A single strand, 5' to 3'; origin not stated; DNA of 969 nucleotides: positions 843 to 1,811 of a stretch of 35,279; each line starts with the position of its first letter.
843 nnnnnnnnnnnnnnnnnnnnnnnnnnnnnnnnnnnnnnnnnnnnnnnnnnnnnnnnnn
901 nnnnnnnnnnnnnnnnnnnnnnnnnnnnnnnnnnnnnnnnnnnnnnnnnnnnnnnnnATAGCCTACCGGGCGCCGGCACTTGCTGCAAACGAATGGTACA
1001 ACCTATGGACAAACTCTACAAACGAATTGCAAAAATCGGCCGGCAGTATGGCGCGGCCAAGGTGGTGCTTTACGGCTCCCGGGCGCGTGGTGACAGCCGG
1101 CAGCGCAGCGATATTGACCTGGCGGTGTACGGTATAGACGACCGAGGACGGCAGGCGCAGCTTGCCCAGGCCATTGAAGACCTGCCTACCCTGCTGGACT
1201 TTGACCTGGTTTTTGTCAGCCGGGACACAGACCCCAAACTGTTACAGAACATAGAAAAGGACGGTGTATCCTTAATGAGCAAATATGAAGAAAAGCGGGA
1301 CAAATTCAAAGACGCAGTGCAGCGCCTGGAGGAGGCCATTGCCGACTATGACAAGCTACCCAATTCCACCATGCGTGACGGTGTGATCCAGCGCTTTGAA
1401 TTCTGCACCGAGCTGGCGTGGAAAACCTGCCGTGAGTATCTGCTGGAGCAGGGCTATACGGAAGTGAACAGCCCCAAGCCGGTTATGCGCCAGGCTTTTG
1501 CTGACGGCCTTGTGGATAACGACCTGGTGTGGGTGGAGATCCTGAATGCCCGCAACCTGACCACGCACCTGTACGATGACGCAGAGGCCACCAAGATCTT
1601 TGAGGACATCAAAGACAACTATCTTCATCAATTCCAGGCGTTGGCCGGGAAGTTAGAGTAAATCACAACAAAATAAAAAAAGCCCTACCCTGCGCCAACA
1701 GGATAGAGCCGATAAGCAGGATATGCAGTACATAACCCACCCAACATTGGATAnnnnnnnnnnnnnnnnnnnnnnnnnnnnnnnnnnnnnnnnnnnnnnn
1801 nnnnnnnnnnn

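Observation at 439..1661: Single-chain MNT-HEPN fusion with an intact RX4HXY motif, paired with a bPH membrane protein in the prophage-expressed operon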

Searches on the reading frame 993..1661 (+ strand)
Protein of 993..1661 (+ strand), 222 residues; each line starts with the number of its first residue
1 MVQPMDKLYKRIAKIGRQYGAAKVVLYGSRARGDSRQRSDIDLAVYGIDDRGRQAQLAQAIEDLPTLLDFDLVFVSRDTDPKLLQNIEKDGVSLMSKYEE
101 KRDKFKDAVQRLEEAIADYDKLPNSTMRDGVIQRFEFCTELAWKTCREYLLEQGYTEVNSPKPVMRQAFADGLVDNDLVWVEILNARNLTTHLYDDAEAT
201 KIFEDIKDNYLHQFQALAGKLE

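Call 3: search_protein_families(library=pfam, proteins=[window:993-1661:+], max_evalue=0.1)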
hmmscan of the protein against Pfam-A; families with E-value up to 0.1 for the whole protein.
window:993-1661:+ (222 aa): 6 families
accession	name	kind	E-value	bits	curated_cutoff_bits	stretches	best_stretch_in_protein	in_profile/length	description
PF08780.16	NTase_sub_bind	-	1.4e-34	119.2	31.8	1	103-221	4-124/126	Nucleotidyltransferase substrate binding protein like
PF18765.7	Polbeta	-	5.7e-16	58.9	26.9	1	11-99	2-92/93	Polymerase beta, Nucleotidyltransferase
PF01909.29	NTP_transf_2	-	9.1e-08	32.8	21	1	14-88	6-87/93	Nucleotidyltransferase domain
PF01934.22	HepT-like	-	0.00048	20.3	23.5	1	106-210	2-110/120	Ribonuclease HepT-like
PF22600.2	MTPAP-like_central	-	0.032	14.7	27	1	11-67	28-83/139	Poly(A) RNA polymerase, mitochondrial-like, central palm domain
PF21604.3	CRLF2_D1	-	0.041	14.4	27.3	1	135-156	25-46/51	Cytokine receptor-like factor 2-like, D1 domain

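Call 4: search_protein_families(library=ncbifam, proteins=[window:993-1661:+], max_evalue=0.1)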
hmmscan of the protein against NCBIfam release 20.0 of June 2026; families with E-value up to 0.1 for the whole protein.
window:993-1661:+ (222 aa): 4 families
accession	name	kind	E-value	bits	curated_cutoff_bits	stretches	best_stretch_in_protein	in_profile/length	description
TIGR01987.1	HI0074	subfamily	6.7e-28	97.2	55.8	1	103-221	3-121/123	HI0074 family nucleotidyltransferase substrate-binding subunit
NF047752.1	MntA_antitoxin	equivalog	9.5e-14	51.2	60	1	23-115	9-101/106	type VII toxin-antitoxin system MntA family adenylyltransferase antitoxin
NF051895.1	anti_phage_HalB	equivalog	2.7e-06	27.2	190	1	25-44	3-22/211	anti-phage Hailong system nucleotidyltransferase HalB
NF047751.1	HepT_toxin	equivalog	9.1e-06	25.6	60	1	104-215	4-118/120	type VII toxin-antitoxin system HepT family RNase toxin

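Call 5: search_protein_families(library=padloc, proteins=[window:993-1661:+], max_evalue=0.1)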
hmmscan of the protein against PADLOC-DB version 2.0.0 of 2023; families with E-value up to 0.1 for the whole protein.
window:993-1661:+ (222 aa): 7 families
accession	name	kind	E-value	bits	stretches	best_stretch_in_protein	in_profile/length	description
PDLC04907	PDC-S09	-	7.5e-13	46.6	1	12-64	18-70/114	-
PDLC04904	PDC-S09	-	6.3e-12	43.6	1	6-95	10-99/104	-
PDLC04902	PDC-S09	-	5.4e-11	40.7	1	6-90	6-91/97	-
PDLC04903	PDC-S09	-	1.3e-08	33.1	1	22-46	27-51/108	-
PDLC04906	PDC-S09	-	1.8e-07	29.5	1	6-90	9-94/98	-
PDLC04905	PDC-S09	-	5.1e-05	21.6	1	5-76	5-80/101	-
PDLC04368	PDC-M05A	-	0.00041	18.2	1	10-63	98-147/201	-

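Call 6: search_protein_families(library=phrogs, proteins=[window:993-1661:+], max_evalue=0.01)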
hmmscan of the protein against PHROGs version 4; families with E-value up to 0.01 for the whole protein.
window:993-1661:+ (222 aa): 3 families
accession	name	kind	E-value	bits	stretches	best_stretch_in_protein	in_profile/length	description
phrog_2583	-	unknown function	0.005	18.2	0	68-124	27-83/104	-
phrog_24076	-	unknown function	0.006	17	0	24-50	6-30/229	-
phrog_28438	-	unknown function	0.0075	16.4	0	23-48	21-46/289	-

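Call 7: search_solved_structures(query=window:993-1661:+, max_evalue=0.01, show_alignments=3)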
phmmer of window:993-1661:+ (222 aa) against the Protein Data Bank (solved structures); distinct sequences matched with E-value up to 0.01: 9.
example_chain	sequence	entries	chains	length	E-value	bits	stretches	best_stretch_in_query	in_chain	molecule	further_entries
1wty_A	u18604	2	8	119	7.5e-21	78.1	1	108-222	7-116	hypothetical protein TTHA0048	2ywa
8xdj_A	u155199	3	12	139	2.7e-17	66.4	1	97-221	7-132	HEPN toxin | HEPN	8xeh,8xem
8yuf_A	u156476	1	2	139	1.9e-16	63.7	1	97-221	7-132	Nucleotidyltransferase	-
1wwp_A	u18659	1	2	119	3.8e-10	43.1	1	122-221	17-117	hypothetical protein TTHA0636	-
1jog_A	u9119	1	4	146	3.5e-08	36.7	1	123-211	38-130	HYPOTHETICAL PROTEIN HI0074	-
8xeh_E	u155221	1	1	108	0.0001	25.3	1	22-97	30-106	MNT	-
8xeo_A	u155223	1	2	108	0.0002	24.4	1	22-97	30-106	MNT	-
1wot_A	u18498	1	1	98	0.0007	22.6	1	13-92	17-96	PUTATIVE MINIMAL NUCLEOTIDYLTRANSFERASE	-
9z7q_I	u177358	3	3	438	0.0014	21.7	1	6-93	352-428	Cmr1-MntA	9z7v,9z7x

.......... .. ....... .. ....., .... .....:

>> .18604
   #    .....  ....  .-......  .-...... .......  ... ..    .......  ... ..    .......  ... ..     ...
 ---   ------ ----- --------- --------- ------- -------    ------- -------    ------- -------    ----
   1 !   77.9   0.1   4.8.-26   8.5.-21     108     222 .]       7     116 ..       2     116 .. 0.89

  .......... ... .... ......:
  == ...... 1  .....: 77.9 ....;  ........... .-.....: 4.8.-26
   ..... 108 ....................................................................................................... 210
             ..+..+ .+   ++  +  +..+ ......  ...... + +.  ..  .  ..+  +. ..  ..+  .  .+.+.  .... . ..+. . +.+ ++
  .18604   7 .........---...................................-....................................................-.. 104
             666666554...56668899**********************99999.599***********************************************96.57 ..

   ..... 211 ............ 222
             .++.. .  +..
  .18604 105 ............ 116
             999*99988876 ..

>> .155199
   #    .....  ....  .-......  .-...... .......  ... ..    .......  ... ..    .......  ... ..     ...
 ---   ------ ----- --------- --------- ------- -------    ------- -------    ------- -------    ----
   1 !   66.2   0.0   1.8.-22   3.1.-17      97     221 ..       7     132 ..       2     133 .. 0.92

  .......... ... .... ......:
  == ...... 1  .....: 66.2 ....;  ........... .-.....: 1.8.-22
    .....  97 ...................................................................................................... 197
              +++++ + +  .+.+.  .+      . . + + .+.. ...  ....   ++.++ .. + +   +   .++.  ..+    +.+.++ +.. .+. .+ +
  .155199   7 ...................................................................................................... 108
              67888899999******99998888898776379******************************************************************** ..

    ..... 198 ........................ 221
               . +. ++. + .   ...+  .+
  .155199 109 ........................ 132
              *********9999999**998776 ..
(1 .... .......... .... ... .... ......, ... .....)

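Call 8: find_homologous_proteins(query=window:993-1661:+, max_evalue=0.00001)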
Query window:993-1661:+ (222 aa): 1055 proteins with E <= 0.00001 among 1408 candidates; the best 120 are listed.
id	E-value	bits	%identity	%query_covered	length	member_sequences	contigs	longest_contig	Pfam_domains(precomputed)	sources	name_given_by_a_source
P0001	3.0e-135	467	96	98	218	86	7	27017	PF18765.8,PF08780.17,PF01909.30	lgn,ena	-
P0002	3.0e-132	457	96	97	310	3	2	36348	PF18765.8,PF12844.14,PF08780.17,PF01381.29,PF13560.13,PF13443.13,PF01909.30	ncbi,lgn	-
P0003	7.5e-128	442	90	100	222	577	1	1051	PF18765.8,PF08780.17,PF01909.30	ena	-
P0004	6.6e-127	439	89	98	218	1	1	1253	PF18765.8,PF08780.17,PF01909.30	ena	-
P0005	6.6e-119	413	84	98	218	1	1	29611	PF18765.8,PF08780.17,PF01909.30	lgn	-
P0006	1.9e-106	373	92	82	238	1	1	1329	PF18765.8,PF08780.17,PF01909.30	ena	-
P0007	4.9e-92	325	95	69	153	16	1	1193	PF08780.17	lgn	-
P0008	1.5e-88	314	67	98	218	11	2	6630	PF18765.8,PF08780.17,PF01909.30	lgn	-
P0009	3.9e-88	313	66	98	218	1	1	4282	PF18765.8,PF08780.17,PF01909.30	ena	-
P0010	1.6e-87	311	65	98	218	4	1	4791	PF18765.8,PF08780.17,PF01909.30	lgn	-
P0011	6.7e-87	309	65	98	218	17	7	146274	PF18765.8,PF08780.17,PF01909.30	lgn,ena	-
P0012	2.5e-86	307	64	100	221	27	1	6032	PF18765.8,PF01934.23,PF08780.17,PF01909.30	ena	-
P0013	5.0e-85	303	64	98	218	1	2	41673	PF18765.8,PF08780.17,PF01909.30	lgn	-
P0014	2.6e-84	300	64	98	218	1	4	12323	PF18765.8,PF08780.17,PF01909.30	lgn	-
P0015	1.2e-83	298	62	98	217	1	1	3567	PF18765.8,PF08780.17,PF01909.30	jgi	-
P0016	1.5e-83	298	61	98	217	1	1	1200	PF18765.8,PF08780.17,PF01909.30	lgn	-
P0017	1.5e-83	298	62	96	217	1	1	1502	PF18765.8,PF08780.17,PF01909.30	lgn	-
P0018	1.0e-82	295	62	98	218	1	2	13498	PF18765.8,PF08780.17,PF01909.30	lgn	-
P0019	1.3e-82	295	57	98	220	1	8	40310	PF18765.8,PF08780.17,PF01909.30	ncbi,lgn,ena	-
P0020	2.0e-82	294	61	96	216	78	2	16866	PF18765.8,PF08780.17,PF01909.30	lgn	-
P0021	2.2e-82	294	60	97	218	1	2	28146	PF18765.8,PF08780.17,PF01909.30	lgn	-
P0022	4.4e-82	293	60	97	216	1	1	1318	PF18765.8,PF08780.17,PF01909.30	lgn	-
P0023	5.0e-82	293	60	98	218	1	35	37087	PF18765.8,PF08780.17,PF01909.30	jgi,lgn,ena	-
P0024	6.6e-82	292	60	98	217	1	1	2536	PF18765.8,PF08780.17,PF01909.30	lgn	-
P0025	6.7e-82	292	60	98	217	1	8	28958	PF18765.8,PF08780.17,PF01909.30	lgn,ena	-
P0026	6.9e-82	292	59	98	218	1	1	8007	PF18765.8,PF08780.17,PF01909.30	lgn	-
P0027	9.8e-82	292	58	98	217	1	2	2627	PF18765.8,PF08780.17,PF01909.30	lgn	-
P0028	9.9e-82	292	60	98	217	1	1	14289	PF18765.8,PF08780.17,PF01909.30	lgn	-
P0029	1.3e-81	291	59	98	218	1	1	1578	PF18765.8,PF08780.17,PF01909.30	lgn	-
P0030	1.4e-81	291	60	100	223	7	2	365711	PF18765.8,PF08780.17,PF01909.30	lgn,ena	-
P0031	1.8e-81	291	60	98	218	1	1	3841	PF18765.8,PF08780.17,PF01909.30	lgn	-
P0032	2.2e-81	291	59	98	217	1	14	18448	PF18765.8,PF08780.17,PF01909.30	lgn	-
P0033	2.3e-81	291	61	98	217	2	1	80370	PF18765.8,PF08780.17,PF01909.30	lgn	-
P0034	2.4e-81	291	59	98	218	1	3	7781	PF18765.8,PF08780.17,PF01909.30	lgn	-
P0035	2.9e-81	290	61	98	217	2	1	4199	PF18765.8,PF08780.17,PF01909.30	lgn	-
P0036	3.3e-81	290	61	95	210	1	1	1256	PF18765.8,PF08780.17,PF01909.30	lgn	-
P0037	3.7e-81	290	59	98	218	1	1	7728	PF18765.8,PF08780.17,PF01909.30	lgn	-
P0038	4.5e-81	290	62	98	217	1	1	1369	PF18765.8,PF08780.17,PF01909.30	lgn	-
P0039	5.3e-81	289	61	98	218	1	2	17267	PF18765.8,PF08780.17,PF01909.30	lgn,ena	-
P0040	7.6e-81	289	61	98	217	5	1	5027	PF18765.8,PF08780.17,PF01909.30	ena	-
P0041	9.8e-81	288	60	98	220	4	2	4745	PF18765.8,PF08780.17,PF01909.30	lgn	-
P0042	1.0e-80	288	59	98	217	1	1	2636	PF18765.8,PF08780.17,PF01909.30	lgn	-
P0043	1.0e-80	288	60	98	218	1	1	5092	PF18765.8,PF08780.17,PF01909.30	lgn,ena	-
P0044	1.1e-80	288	60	98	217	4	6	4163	PF18765.8,PF08780.17,PF01909.30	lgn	-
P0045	1.2e-80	288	58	98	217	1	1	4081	PF18765.8,PF08780.17,PF01909.30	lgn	-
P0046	1.5e-80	288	61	98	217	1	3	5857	PF18765.8,PF08780.17,PF01909.30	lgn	-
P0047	1.6e-80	288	61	98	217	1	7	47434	PF18765.8,PF08780.17,PF01909.30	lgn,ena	-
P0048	1.7e-80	288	60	98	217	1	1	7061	PF18765.8,PF08780.17,PF01909.30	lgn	-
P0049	2.1e-80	287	58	96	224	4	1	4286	PF18765.8,PF08780.17,PF01909.30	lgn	-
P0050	2.1e-80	287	59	98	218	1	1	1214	PF18765.8,PF08780.17,PF01909.30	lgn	-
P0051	4.0e-80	287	58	98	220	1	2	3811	PF18765.8,PF08780.17,PF01909.30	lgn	-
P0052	5.4e-80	286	58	98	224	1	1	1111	PF18765.8,PF08780.17,PF01909.30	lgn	-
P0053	5.5e-80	286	61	98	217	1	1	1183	PF18765.8,PF08780.17,PF01909.30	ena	-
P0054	6.0e-80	286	62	98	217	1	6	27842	PF18765.8,PF08780.17,PF01909.30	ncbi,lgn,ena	-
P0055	6.4e-80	286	61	96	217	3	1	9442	PF18765.8,PF08780.17,PF01909.30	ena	-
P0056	7.1e-80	286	61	98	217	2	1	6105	PF18765.8,PF08780.17,PF01909.30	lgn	-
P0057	7.7e-80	286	61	98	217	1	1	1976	PF18765.8,PF08780.17,PF01909.30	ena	-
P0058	7.8e-80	286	59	98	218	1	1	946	PF18765.8,PF08780.17,PF01909.30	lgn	-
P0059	8.2e-80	285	62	98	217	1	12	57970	PF18765.8,PF08780.17,PF01909.30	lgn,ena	-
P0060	8.3e-80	285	62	98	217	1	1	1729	PF18765.8,PF08780.17,PF01909.30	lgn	-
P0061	9.8e-80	285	61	98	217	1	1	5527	PF18765.8,PF08780.17,PF01909.30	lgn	-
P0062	1.0e-79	285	59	100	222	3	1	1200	PF18765.8,PF08780.17,PF01909.30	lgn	-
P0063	1.1e-79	285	62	98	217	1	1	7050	PF18765.8,PF08780.17,PF01909.30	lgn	-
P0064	1.1e-79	285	62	98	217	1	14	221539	PF18765.8,PF08780.17,PF01909.30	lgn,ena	-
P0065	1.2e-79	285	59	98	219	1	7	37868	PF18765.8,PF08780.17,PF01909.30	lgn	-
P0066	1.7e-79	284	59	98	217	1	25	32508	PF18765.8,PF08780.17,PF01909.30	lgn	-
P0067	2.0e-79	284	61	98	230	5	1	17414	PF18765.8,PF08780.17,PF01909.30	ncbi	-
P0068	2.2e-79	284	62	98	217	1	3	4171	PF18765.8,PF08780.17,PF01909.30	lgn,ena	-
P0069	2.3e-79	284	60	98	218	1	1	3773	PF18765.8,PF08780.17,PF01909.30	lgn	-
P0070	2.7e-79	284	59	98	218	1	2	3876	PF18765.8,PF08780.17,PF01909.30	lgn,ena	-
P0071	2.7e-79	284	61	98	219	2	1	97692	PF18765.8,PF08780.17,PF01909.30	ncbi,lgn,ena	-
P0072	3.5e-79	283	61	98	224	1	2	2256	PF18765.8,PF08780.17,PF01909.30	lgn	-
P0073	5.1e-79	283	59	98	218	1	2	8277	PF18765.8,PF08780.17,PF01909.30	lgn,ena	-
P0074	5.9e-79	283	59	98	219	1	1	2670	PF18765.8,PF08780.17,PF01909.30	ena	-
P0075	6.1e-79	283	60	98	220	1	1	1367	PF18765.8,PF08780.17,PF01909.30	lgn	-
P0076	6.2e-79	283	61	98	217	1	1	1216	PF18765.8,PF08780.17,PF01909.30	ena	-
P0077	6.9e-79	282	60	98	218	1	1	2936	PF18765.8,PF08780.17,PF01909.30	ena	-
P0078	7.2e-79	282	57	98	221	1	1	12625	PF18765.8,PF08780.17,PF01909.30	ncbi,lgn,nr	ncbi:MAG: HI0074 family nucleotidyltransferase substrate-binding subunit [Clostridiales bacterium]|n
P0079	7.3e-79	282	57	100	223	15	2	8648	PF18765.8,PF08780.17,PF01909.30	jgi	jgi:nucleotidyltransferase substrate binding protein (TIGR01987 family)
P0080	9.6e-79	282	59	96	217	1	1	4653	PF18765.8,PF08780.17,PF01909.30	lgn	-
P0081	1.3e-78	282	61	98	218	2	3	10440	PF18765.8,PF08780.17,PF01909.30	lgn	-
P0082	1.3e-78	282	59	98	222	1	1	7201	PF18765.8,PF08780.17,PF01909.30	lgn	-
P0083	1.4e-78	281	58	98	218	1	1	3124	PF18765.8,PF08780.17,PF01909.30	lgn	-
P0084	1.8e-78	281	58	98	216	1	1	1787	PF18765.8,PF08780.17,PF01909.30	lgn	-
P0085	1.8e-78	281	57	98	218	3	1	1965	PF18765.8,PF08780.17,PF01909.30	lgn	-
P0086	1.9e-78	281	61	98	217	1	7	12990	PF18765.8,PF08780.17,PF01909.30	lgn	-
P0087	2.0e-78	281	59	98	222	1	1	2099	PF18765.8,PF08780.17,PF01909.30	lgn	-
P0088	2.1e-78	281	62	98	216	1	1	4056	PF18765.8,PF08780.17,PF01909.30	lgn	-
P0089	2.1e-78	281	62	98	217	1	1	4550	PF18765.8,PF08780.17,PF01909.30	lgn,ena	-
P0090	2.3e-78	281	60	100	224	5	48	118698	PF18765.8,PF08780.17,PF01909.30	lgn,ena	-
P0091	2.3e-78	281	59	98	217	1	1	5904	PF18765.8,PF08780.17,PF01909.30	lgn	-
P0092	2.3e-78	281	60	100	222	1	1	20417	PF18765.8,PF08780.17,PF01909.30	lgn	-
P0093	2.4e-78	281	58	98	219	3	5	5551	PF18765.8,PF08780.17,PF01909.30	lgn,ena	-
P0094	2.4e-78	281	60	96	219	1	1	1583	PF18765.8,PF08780.17,PF01909.30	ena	-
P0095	3.2e-78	280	59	98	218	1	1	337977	PF18765.8,PF08780.17,PF01909.30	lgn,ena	-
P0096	3.6e-78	280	60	97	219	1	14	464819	PF18765.8,PF08780.17,PF01909.30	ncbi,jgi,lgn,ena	-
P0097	5.2e-78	280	59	98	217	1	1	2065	PF18765.8,PF08780.17,PF01909.30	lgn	-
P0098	6.5e-78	279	58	98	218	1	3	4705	PF18765.8,PF08780.17,PF01909.30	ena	-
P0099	6.9e-78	279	59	98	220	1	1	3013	PF18765.8,PF08780.17,PF01909.30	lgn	-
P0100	8.8e-78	279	60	98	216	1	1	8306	PF18765.8,PF08780.17,PF01909.30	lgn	-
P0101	9.5e-78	279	59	98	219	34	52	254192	PF18765.8,PF08780.17,PF01909.30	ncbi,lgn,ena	-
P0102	9.6e-78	279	59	98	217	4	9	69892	PF18765.8,PF08780.17,PF01909.30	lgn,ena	-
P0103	1.1e-77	279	57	98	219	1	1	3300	PF18765.8,PF08780.17,PF01909.30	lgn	-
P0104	1.1e-77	279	58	98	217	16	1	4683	PF18765.8,PF08780.17,PF01909.30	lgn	-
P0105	1.1e-77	279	58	100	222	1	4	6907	PF18765.8,PF08780.17,PF01909.30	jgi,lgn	jgi:nucleotidyltransferase substrate binding protein (TIGR01987 family)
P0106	1.1e-77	278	56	98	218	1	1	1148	PF18765.8,PF08780.17,PF01909.30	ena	-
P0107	1.3e-77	278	58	98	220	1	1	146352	PF18765.8,PF08780.17,PF01909.30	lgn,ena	-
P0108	1.4e-77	278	59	98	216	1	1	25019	PF18765.8,PF08780.17,PF01909.30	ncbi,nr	ncbi:MAG: toxin-antitoxin system, antitoxin component [Clostridiales bacterium]|nr:toxin-antitoxin s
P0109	1.4e-77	278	59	95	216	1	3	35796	PF18765.8,PF08780.17,PF01909.30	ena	-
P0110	1.4e-77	278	59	98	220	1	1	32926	PF18765.8,PF08780.17,PF01909.30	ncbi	-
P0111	1.4e-77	278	58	98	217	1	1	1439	PF18765.8,PF08780.17,PF01909.30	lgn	-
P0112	1.5e-77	278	59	98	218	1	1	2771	PF18765.8,PF08780.17,PF01909.30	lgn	-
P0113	1.6e-77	278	58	100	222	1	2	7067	PF18765.8,PF08780.17,PF01909.30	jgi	jgi:nucleotidyltransferase substrate binding protein (TIGR01987 family)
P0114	1.6e-77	278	58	100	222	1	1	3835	PF18765.8,PF08780.17,PF01909.30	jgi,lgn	jgi:nucleotidyltransferase substrate binding protein (TIGR01987 family)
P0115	1.7e-77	278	58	100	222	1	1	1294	PF18765.8,PF08780.17,PF01909.30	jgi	jgi:nucleotidyltransferase substrate binding protein (TIGR01987 family)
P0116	1.9e-77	278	59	98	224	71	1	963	PF18765.8,PF08780.17,PF01909.30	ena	-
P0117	2.0e-77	278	59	98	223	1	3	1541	PF18765.8,PF08780.17,PF01909.30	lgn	-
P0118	2.1e-77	278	59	98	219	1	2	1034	PF18765.8,PF08780.17,PF01909.30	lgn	-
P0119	2.1e-77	278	62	94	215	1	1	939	PF18765.8,PF08780.17,PF01909.30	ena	-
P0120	2.2e-77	278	58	100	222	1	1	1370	PF18765.8,PF08780.17,PF01909.30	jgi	jgi:nucleotidyltransferase substrate binding protein (TIGR01987 family)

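Call 17: find_related_loci(query=window:993-1661:+, collection=viral_contigs, flank=4000)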
Query window:993-1661:+ (222 aa) in viral_contigs; peptide patterns used: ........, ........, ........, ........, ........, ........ (x = any residue, [..] = any of these).
33 stretches matched a pattern; 12 encode a relative of the query (tblastn E <= 1e-3); 12 distinct loci.
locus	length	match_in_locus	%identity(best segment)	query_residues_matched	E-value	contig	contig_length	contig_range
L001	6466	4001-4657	98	4-222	1e-146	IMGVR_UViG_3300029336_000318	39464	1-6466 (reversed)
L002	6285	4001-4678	96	1-222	1e-146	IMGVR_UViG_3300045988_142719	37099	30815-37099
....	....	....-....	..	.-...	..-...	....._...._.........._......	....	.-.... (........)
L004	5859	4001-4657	97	4-222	4e-145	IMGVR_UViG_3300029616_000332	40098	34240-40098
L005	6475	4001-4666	95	1-222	8e-145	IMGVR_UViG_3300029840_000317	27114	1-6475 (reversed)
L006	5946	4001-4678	93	1-222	1e-142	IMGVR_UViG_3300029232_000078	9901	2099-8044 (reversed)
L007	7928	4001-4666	94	1-222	3e-142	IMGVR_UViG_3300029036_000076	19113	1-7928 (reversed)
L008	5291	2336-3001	92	1-222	4e-140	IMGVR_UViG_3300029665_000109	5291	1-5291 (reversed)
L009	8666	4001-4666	92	1-222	4e-139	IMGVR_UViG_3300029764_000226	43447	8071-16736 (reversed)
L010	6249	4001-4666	91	1-222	1e-138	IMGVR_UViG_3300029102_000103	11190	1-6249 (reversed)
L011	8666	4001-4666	91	1-222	3e-138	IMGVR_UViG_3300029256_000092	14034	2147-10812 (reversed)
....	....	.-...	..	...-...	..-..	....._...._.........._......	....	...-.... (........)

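Call 22: find_encoding_contigs(protein=P0096, flank=5000, max_places=4)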
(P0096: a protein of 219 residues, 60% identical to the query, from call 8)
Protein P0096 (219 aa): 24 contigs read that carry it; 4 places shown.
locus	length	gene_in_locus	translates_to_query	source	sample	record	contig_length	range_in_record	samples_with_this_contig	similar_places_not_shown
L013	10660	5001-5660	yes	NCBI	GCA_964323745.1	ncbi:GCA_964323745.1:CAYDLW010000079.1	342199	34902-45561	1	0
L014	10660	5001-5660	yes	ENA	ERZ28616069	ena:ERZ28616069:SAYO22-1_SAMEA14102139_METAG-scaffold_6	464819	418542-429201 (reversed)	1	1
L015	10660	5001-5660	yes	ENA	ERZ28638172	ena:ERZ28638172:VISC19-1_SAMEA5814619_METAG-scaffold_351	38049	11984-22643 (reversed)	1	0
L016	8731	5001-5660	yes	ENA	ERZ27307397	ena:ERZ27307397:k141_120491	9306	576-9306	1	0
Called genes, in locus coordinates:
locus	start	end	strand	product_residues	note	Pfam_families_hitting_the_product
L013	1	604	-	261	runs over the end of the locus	PF14297:Lin1244_N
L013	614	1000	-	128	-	PF00436:SSB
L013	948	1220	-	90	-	PF14090:HTH_39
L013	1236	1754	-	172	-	-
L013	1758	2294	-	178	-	-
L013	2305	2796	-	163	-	PF05565:Sipho_Gp157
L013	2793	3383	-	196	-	PF06725:3D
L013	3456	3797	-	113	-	-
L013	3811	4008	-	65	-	PF13560:HTH_31, PF12844:HTH_19, PF01381:HTH_3, PF13443:HTH_26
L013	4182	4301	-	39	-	-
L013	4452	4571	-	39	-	-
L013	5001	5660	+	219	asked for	PF01909:NTP_transf_2, PF18765:Polbeta, PF08780:NTase_sub_bind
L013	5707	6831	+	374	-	PF13102:Phage_int_SAM_5, PF14659:Phage_int_SAM_3, PF00589:Phage_integrase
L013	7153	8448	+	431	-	PF01266:DAO, PF01494:FAD_binding_3 (weak), PF13450:NAD_binding_8 (weak), PF00355:Rieske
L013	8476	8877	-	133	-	PF02082:Rrf2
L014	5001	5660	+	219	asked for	PF01909:NTP_transf_2, PF18765:Polbeta, PF08780:NTase_sub_bind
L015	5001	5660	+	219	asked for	PF01909:NTP_transf_2, PF18765:Polbeta, PF08780:NTase_sub_bind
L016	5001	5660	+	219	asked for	PF01909:NTP_transf_2, PF18765:Polbeta, PF08780:NTase_sub_bind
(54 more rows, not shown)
